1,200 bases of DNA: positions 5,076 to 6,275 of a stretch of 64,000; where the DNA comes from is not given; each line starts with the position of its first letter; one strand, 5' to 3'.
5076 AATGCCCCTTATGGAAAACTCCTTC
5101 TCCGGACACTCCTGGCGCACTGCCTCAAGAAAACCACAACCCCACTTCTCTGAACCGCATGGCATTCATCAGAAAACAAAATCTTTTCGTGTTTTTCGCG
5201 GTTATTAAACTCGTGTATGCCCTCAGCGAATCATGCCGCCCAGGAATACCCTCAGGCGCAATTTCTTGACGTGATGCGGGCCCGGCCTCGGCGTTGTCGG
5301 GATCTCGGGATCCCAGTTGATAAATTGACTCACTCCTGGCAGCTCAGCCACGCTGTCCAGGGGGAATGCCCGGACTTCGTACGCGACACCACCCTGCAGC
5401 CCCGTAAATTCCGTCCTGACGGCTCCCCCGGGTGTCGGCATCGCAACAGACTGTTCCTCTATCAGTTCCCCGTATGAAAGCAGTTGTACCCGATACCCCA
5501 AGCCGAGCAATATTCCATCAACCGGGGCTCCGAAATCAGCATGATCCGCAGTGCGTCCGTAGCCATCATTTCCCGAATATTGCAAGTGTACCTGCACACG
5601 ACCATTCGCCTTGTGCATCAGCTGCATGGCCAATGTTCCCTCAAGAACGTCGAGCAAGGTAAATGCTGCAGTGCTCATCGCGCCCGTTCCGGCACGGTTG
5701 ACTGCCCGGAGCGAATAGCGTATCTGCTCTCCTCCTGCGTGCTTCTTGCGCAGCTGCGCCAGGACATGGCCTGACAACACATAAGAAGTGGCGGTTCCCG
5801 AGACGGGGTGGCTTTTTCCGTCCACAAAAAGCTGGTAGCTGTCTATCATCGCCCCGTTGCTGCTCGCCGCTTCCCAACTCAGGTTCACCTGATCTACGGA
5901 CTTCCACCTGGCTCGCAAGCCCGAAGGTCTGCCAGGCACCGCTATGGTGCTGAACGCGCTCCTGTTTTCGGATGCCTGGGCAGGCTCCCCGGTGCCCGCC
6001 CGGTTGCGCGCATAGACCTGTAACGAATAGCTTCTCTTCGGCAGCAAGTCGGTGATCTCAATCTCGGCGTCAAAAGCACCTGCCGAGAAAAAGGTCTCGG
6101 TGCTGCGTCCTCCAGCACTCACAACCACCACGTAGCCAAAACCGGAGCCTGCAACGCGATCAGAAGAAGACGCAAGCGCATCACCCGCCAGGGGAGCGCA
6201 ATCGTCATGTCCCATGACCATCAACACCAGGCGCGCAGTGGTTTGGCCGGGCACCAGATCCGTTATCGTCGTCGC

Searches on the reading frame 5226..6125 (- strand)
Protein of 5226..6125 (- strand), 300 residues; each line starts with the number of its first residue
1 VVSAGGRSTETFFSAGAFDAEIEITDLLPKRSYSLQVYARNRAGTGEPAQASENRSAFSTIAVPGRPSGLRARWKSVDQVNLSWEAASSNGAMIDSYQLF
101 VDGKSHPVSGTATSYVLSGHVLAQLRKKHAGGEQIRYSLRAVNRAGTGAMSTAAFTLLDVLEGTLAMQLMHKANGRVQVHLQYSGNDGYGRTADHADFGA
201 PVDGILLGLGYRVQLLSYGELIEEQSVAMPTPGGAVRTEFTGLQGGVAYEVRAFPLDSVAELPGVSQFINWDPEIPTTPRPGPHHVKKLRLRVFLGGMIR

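Call 18: find_related_loci(query=window:5226-6125:-, collection=genome_contigs, flank=10000)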
Query window:5226-6125:- (300 aa) in genome_contigs; peptide patterns used: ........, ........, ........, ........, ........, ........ (x = any residue, [..] = any of these).
163 stretches matched a pattern; 1 encode a relative of the query (tblastn E <= 1e-3); 1 distinct loci.
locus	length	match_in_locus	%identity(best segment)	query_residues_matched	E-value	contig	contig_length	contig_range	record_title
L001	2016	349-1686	79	1-300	5e-177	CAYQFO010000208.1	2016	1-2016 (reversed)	MAG TPA_asm: uncultured Rhodobiaceae bacterium isolate SRP253650_co1_17 genome assembly, contig: NODE_18274_length_2016_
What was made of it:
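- Tried and rejected: The single allowed scan of species-representative genomes returned only a 2-kb contig of a MAG labelled Rhodobiaceae, 79% identical (call 18).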
